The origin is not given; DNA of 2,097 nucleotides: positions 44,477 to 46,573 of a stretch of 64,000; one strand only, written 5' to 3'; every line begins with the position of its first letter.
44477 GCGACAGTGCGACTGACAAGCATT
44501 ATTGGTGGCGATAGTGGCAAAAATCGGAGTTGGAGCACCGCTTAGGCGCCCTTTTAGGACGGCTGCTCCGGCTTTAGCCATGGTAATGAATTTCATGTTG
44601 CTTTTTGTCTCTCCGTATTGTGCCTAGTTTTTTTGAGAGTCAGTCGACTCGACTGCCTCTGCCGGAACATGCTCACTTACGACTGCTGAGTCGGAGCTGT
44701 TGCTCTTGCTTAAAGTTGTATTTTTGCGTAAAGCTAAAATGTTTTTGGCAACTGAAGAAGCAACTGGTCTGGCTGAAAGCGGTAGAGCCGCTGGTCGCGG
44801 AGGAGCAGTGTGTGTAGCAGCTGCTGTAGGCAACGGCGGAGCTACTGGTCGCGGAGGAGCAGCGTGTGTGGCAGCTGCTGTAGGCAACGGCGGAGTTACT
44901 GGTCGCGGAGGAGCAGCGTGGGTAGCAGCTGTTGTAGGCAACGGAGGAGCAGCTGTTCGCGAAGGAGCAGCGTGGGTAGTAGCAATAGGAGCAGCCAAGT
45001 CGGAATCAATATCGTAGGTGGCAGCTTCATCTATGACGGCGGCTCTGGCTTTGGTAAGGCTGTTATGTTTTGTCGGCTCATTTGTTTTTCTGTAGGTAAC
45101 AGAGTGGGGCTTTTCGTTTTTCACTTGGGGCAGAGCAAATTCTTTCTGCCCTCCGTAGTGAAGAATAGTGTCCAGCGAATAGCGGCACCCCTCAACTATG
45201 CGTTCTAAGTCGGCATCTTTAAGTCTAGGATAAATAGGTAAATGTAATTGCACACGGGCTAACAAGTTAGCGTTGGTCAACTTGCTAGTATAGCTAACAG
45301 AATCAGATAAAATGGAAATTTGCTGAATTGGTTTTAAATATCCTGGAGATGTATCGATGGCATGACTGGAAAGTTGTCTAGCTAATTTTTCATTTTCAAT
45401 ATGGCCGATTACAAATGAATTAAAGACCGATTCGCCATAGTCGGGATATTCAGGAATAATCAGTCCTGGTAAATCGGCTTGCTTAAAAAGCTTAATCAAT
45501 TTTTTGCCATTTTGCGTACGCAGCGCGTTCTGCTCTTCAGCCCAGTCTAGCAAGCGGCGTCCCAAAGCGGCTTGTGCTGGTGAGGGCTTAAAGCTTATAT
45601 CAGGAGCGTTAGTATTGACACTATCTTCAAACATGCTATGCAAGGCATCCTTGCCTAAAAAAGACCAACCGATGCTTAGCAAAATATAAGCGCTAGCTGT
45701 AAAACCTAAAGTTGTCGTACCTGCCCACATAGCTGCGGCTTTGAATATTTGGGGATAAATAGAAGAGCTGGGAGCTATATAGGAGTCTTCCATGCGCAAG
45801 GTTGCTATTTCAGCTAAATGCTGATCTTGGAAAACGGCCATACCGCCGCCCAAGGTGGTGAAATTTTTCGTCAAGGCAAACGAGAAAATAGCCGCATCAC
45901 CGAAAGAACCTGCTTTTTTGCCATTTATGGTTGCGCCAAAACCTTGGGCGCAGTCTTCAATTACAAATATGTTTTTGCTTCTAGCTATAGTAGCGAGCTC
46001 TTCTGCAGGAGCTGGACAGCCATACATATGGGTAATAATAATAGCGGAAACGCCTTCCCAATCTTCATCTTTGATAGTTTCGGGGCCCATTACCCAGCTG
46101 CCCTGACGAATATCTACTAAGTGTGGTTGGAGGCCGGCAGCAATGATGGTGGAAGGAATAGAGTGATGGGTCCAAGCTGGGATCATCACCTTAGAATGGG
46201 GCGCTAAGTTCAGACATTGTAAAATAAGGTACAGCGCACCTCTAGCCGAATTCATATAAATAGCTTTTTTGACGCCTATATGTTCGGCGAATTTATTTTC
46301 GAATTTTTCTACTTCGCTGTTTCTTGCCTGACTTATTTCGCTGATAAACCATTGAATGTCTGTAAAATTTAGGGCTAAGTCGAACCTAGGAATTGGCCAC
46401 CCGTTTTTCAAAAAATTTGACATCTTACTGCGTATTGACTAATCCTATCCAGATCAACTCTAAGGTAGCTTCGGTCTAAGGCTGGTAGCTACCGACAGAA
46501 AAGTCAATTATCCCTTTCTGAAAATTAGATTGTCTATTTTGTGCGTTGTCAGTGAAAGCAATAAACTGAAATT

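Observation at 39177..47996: Six-gene minus-strand operon with four radical SAM enzymes (2 B12-binding, 2 SPASM-type), a DegT-like aminotransferase with proline-rich repeats and an FAD oxidoreductase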

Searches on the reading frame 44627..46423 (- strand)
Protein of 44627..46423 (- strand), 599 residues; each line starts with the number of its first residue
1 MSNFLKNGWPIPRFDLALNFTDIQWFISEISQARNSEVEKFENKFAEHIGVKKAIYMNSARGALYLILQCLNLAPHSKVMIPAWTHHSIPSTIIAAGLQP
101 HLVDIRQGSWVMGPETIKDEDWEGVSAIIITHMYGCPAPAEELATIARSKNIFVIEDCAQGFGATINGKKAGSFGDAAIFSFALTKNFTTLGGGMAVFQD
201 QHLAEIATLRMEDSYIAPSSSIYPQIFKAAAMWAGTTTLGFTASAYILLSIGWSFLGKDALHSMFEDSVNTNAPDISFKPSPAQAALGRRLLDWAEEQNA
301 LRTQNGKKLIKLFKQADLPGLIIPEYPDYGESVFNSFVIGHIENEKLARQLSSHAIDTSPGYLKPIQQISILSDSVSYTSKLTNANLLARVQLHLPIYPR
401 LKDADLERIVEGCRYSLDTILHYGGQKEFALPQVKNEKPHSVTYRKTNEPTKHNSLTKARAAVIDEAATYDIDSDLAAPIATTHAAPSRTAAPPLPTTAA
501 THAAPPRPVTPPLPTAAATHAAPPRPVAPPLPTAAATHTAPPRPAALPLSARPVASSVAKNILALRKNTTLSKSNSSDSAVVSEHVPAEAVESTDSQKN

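Call 3: search_protein_families(library=pfam, proteins=[window:44627-46423:-], max_evalue=0.01)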
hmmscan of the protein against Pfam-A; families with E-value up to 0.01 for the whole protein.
window:44627-46423:- (599 aa): 3 families
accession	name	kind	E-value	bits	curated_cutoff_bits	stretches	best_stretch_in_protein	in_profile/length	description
PF01041.23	DegT_DnrJ_EryC1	-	1.5e-58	199.2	19.8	2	36-208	24-196/360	DegT/DnrJ/EryC1/StrS aminotransferase family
PF00155.27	Aminotran_1_2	-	7.8e-05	22.5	19.7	1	39-159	45-187/361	Aminotransferase class I and II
PF00266.25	Aminotran_5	-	0.0041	16.6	21.5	1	30-170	37-189/371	Aminotransferase class-V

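Call 4: search_protein_families(library=ncbifam, proteins=[window:44627-46423:-], max_evalue=0.01)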
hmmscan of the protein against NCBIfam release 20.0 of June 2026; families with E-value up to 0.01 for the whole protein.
window:44627-46423:- (599 aa): 10 families
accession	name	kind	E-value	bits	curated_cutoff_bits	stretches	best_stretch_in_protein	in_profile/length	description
TIGR03588.1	PseC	equivalog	1.4e-32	113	423.5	1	36-209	30-209/380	UDP-4-amino-4,6-dideoxy-N-acetyl-beta-L-altrosamine transaminase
TIGR04181.1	NHT_00031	hypoth_equivalog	5.4e-30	104.5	420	1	38-206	32-216/359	LegC family aminotransferase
NF008687.0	PRK11706.1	equivalog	1.9e-29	102.6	375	1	40-209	35-204/375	dTDP-4-amino-4,6-dideoxygalactose transaminase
NF008658.2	PRK11658.1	equivalog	1e-28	100.1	631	1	38-205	35-201/379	UDP-4-amino-4-deoxy-L-arabinose aminotransferase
TIGR04427.1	PLP_DesI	equivalog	7.4e-28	97.7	650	1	38-205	54-219/390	dTDP-4-dehydro-6-deoxyglucose aminotransferase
NF011936.0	PRK15407.1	equivalog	7.6e-23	80.9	423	1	37-207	66-244/440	lipopolysaccharide biosynthesis protein RfbH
TIGR02379.1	ECA_wecE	subfamily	1.7e-21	76.4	434.85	1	40-209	35-205/376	dTDP-4-amino-4,6-dideoxy-D-glucose transaminase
TIGR01977.1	am_tr_V_EF2568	hypoth_equivalog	0.00024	20.3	377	1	35-164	43-180/376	cysteine desulfurase family protein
NF006810.0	PRK09331.1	subfamily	0.0017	17.2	301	1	32-172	61-212/397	Sep-tRNA:Cys-tRNA synthetase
NF005526.0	PRK07179.1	equivalog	0.0024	16.5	428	1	22-103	85-165/407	alpha-hydroxyketone-type quorum-sensing autoinducer synthase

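Call 26: search_solved_structures(query=window:44627-46423:-, max_evalue=1e-10)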
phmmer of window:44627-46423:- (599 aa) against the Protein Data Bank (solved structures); distinct sequences matched with E-value up to 1e-10: 53.
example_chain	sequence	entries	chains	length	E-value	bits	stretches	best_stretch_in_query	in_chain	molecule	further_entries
7b0d_A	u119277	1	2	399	2.3e-34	122.2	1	35-211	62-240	Glutamine--scyllo-inositol transaminase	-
3frk_A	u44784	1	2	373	1.2e-30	110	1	36-206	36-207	QdtB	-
3bn1_A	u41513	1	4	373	2.8e-25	92.2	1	37-205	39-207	Perosamine synthetase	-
3dr7_A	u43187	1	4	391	3.2e-25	92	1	37-205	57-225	Putative perosamine synthetase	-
5u1z_A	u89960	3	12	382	1.4e-24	89.9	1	36-203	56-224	Putative aminotransferase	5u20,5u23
3dr4_A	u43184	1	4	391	2.1e-24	89.3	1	37-205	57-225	Putative perosamine synthetase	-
2c7t_A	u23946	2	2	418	2.9e-24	88.9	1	20-215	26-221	GLUTAMINE-2-DEOXY-SCYLLO-INOSOSE AMINOTRANSFERASE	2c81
5w71_A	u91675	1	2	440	3.2e-24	88.7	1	20-215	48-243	L-glutamine:2-deoxy-scyllo-inosose aminotransferase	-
5u21_A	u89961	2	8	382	9.2e-24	87.2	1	36-203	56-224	Putative aminotransferase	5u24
2oga_A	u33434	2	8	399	2.2e-23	85.9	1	36-211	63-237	Transaminase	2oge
7b0m_AAA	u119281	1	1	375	8.7e-23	84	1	38-211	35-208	Sugar aminotransferase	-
7n63_A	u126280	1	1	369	5.6e-22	81.3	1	39-204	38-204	Putative aminotransferase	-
7l7x_AAA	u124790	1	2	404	1.9e-20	76.3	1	30-203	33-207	DegT/DnrJ/EryC1/StrS aminotransferase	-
5uid_A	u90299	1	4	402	8.5e-20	74.1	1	34-234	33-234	Aminotransferase TlmJ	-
5w70_A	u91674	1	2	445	1.7e-19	73.1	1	24-210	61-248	L-glutamine:2-deoxy-scyllo-inosose aminotransferase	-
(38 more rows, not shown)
